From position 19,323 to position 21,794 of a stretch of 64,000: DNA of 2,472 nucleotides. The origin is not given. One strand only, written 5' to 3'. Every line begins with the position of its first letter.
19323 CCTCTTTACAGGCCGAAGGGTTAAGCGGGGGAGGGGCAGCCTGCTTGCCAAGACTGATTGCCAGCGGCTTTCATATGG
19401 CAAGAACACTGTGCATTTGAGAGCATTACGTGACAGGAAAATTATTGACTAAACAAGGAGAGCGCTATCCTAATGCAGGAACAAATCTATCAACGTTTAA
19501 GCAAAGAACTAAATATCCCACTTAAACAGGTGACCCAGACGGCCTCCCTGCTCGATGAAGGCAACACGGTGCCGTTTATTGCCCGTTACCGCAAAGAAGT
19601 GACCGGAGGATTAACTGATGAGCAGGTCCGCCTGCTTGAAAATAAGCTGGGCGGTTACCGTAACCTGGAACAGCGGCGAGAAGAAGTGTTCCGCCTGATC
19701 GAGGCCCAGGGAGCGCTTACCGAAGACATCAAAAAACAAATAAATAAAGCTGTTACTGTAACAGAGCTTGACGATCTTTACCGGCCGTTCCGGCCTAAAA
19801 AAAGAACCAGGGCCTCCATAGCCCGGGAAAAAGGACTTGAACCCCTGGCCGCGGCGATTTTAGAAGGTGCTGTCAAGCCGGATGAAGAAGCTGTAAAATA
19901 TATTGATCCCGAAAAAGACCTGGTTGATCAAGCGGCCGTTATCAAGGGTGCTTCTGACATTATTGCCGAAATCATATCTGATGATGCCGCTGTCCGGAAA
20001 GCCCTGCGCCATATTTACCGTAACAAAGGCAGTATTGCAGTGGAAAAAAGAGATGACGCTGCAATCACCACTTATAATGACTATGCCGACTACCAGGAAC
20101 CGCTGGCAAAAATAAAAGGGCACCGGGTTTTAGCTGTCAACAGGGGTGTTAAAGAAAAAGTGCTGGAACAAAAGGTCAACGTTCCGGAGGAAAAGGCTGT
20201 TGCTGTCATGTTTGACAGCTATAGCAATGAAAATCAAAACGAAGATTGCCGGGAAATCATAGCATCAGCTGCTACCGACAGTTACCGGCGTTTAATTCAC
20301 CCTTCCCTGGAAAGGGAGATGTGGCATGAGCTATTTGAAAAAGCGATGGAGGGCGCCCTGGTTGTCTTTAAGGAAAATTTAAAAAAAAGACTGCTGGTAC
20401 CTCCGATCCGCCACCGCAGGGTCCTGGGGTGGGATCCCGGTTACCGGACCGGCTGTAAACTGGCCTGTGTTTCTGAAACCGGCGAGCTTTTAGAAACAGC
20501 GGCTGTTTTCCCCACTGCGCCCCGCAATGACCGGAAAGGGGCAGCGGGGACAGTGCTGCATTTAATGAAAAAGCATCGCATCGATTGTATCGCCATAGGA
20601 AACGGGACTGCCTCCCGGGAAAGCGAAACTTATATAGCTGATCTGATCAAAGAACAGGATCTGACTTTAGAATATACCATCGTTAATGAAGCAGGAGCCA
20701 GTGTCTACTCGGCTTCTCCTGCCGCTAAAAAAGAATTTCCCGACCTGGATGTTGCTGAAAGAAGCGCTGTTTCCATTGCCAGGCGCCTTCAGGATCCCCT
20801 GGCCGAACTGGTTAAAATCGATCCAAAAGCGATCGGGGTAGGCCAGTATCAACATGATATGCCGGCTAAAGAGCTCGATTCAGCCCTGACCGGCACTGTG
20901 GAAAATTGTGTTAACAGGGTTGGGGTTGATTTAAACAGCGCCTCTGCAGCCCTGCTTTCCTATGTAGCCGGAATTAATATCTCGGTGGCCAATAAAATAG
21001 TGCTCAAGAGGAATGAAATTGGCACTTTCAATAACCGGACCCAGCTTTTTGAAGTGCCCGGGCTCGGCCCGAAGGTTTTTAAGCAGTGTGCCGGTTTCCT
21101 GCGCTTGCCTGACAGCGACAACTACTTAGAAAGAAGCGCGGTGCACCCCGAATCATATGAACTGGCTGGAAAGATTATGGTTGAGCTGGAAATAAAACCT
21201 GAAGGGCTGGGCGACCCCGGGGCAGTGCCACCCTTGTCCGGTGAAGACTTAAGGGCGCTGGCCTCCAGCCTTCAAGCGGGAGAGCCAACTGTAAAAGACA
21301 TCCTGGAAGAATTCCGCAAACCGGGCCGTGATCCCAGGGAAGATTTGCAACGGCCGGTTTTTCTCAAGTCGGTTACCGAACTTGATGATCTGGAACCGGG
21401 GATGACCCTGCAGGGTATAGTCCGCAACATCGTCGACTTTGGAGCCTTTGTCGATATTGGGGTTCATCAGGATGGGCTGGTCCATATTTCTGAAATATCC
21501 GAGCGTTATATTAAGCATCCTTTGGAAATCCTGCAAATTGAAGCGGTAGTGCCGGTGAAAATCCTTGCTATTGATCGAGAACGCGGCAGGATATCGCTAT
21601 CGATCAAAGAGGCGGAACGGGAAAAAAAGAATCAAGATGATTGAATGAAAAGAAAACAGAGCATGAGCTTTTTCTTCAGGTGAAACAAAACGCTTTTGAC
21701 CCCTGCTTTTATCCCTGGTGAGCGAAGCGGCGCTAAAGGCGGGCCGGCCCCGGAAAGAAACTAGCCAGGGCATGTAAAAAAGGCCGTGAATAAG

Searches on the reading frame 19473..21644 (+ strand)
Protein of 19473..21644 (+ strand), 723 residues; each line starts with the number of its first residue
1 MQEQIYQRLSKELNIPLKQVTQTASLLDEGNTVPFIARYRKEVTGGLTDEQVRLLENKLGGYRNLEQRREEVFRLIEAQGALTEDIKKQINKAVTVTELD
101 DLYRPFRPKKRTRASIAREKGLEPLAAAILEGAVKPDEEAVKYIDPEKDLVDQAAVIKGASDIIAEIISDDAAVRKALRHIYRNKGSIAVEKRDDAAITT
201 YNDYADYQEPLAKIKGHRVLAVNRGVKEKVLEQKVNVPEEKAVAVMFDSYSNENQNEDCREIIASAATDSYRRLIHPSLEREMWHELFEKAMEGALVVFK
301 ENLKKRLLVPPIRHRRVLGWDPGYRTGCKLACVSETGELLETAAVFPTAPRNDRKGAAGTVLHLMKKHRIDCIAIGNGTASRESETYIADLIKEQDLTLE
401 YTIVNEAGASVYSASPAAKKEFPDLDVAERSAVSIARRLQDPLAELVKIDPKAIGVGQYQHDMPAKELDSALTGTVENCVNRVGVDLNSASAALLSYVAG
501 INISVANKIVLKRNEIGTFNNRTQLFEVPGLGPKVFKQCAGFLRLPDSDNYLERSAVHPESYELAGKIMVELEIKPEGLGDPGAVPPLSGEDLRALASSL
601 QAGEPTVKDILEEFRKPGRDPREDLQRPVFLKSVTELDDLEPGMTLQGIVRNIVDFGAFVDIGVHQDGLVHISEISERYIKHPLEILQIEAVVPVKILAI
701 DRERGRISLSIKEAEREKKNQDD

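Call 49: search_protein_families(library=pfam, proteins=[window:19473-21644:+], max_evalue=0.00001)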
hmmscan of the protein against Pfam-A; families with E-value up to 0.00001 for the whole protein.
window:19473-21644:+ (723 aa): 9 families
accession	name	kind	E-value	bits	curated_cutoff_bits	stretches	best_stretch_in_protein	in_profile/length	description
PF16921.10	Tex_YqgF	-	4.5e-53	179.4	27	1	316-440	2-126/126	Tex protein YqgF-like domain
PF09371.15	Tex_N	-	5.5e-28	97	32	1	4-77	2-75/75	Tex-like protein N-terminal domain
PF22706.1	Tex_central_region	-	1.5e-25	90.6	27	1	134-299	4-178/178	Tex central region-like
PF12836.13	HHH_3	-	9.2e-25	87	27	1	480-544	1-65/65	Helix-hairpin-helix motif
PF00575.29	S1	-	1e-19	71.1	22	1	640-712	2-74/74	S1 RNA binding domain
PF17674.7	HHH_9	-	5.6e-16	59.6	23.1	1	550-622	1-70/70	HHH domain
PF14635.12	HHH_7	-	1.6e-09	38.5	27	1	457-545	9-103/104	Helix-hairpin-helix motif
PF14639.11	YqgF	-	5.2e-07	30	35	1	350-447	44-147/150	Holliday-junction resolvase-like of SPT6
PF23459.1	S1_RRP5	-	2.5e-06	28.4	27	1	640-710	1-71/72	RRP5 S1 domain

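Call 55: find_homologous_proteins(query=window:19473-21644:+, max_evalue=1e-50)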
Query window:19473-21644:+ (723 aa): 8000 proteins with E <= 1e-50 among 8000 candidates; the best 120 are listed.
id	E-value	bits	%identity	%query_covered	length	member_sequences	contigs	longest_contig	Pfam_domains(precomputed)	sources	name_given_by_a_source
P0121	0.0e+0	1591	100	100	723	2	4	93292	PF16921.11,PF14639.12,PF00575.30,PF23459.2,PF12836.14,PF14635.13,PF17674.8,PF09371.16,PF22706.2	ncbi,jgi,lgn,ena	-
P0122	0.0e+0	1479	93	100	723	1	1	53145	PF16921.11,PF14639.12,PF00575.30,PF23459.2,PF12836.14,PF14635.13,PF17674.8,PF09371.16,PF22706.2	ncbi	-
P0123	0.0e+0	1278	82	99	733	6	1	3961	PF16921.11,PF14639.12,PF00575.30,PF23459.2,PF12836.14,PF14635.13,PF17674.8,PF09371.16,PF22706.2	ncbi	-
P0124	0.0e+0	1262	80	99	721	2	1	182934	PF16921.11,PF14639.12,PF00575.30,PF23459.2,PF12836.14,PF14635.13,PF17674.8,PF09371.16,PF22706.2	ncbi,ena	-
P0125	0.0e+0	1239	78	98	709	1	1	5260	PF16921.11,PF14639.12,PF00575.30,PF23459.2,PF12836.14,PF14635.13,PF17674.8,PF09371.16,PF22706.2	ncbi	-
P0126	0.0e+0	1236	79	99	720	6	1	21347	PF16921.11,PF14639.12,PF00575.30,PF23459.2,PF12836.14,PF14635.13,PF17674.8,PF09371.16,PF22706.2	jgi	-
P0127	0.0e+0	1228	77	99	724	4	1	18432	PF16921.11,PF14639.12,PF00575.30,PF23459.2,PF12836.14,PF14635.13,PF17674.8,PF09371.16,PF22706.2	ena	-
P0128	0.0e+0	1202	76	100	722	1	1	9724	PF16921.11,PF14639.12,PF00575.30,PF23459.2,PF12836.14,PF14635.13,PF17674.8,PF09371.16,PF22706.2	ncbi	ncbi:MAG: Tex family protein [Bacillota bacterium]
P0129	0.0e+0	1198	77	99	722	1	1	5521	PF16921.11,PF14639.12,PF00575.30,PF12836.14,PF14635.13,PF17674.8,PF09371.16,PF22706.2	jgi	-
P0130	0.0e+0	1198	76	99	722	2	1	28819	PF16921.11,PF14639.12,PF00575.30,PF23459.2,PF12836.14,PF14635.13,PF17674.8,PF09371.16,PF22706.2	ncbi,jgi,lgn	-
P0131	0.0e+0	1196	74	100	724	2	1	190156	PF16921.11,PF14639.12,PF00575.30,PF23459.2,PF12836.14,PF14635.13,PF17674.8,PF09371.16,PF22706.2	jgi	jgi:protein Tex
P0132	0.0e+0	1193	75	99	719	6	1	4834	PF16921.11,PF14639.12,PF00575.30,PF23459.2,PF12836.14,PF14635.13,PF17674.8,PF09371.16,PF22706.2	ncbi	-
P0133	0.0e+0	1193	76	99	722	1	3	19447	PF16921.11,PF14639.12,PF00575.30,PF23459.2,PF12836.14,PF14635.13,PF17674.8,PF09371.16,PF22706.2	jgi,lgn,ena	-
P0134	0.0e+0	1188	74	100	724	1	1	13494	PF16921.11,PF14639.12,PF00575.30,PF23459.2,PF12836.14,PF14635.13,PF17674.8,PF09371.16,PF22706.2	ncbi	-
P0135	0.0e+0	1187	75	99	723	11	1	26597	PF16921.11,PF14639.12,PF00575.30,PF23459.2,PF12836.14,PF14635.13,PF17674.8,PF09371.16,PF22706.2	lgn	-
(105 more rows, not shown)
